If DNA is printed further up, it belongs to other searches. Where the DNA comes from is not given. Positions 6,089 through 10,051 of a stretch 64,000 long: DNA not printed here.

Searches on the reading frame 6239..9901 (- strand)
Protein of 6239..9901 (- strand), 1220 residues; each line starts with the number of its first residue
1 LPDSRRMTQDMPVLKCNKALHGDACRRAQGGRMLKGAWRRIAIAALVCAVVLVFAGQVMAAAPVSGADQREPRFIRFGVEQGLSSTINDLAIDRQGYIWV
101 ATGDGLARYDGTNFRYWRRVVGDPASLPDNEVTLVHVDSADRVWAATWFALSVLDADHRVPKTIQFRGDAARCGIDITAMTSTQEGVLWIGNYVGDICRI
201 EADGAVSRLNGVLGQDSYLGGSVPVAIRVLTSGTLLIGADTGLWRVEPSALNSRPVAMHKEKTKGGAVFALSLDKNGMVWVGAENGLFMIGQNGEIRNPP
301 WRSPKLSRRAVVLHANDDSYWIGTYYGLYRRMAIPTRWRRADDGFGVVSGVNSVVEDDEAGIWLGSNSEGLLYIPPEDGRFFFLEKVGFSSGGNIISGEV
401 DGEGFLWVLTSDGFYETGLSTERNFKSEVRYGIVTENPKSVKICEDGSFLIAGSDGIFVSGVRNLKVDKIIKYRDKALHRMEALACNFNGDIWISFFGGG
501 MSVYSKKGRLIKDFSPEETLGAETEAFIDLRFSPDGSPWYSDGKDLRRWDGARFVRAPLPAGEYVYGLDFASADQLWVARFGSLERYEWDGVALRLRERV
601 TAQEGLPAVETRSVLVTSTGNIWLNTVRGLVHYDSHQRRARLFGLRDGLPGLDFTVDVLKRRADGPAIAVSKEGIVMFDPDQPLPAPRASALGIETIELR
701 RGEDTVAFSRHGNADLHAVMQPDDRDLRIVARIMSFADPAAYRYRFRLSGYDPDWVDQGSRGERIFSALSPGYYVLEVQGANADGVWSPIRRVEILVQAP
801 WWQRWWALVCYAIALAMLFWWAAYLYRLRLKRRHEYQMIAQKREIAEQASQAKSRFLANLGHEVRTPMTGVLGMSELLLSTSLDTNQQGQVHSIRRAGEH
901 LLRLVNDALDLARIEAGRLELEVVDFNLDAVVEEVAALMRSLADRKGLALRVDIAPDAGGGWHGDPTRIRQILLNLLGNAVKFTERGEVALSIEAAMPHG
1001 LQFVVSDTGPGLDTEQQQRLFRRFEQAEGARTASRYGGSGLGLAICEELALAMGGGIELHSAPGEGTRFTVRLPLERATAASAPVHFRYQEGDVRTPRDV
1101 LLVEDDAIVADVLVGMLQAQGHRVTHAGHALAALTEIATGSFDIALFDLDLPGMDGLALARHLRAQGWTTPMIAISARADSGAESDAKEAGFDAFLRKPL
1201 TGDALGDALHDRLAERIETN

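Call 90: search_protein_families(library=pfam, proteins=[window:6239-9901:-], max_evalue=0.001)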
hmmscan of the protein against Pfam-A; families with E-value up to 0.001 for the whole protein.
window:6239-9901:- (1220 aa): 5 families
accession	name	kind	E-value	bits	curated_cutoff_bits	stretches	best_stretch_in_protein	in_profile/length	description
PF02518.31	HATPase_c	-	1e-29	103.7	26.4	1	964-1076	1-110/111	Histidine kinase-, DNA gyrase B-, and HSP90-like ATPase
PF00072.30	Response_reg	-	7.7e-20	71.6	30.2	1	1100-1209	1-110/111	Response regulator receiver domain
PF00512.31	HisKA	-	5e-19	68.6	26.9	1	852-917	1-66/66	His Kinase A (phospho-acceptor) domain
PF07495.19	Y_Y_Y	-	2e-13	50.4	26.6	1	736-795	2-62/65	Y_Y_Y domain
PF07494.17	Reg_prop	-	3e-13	48.7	20.4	0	84-103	4-23/24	Two component regulator propeller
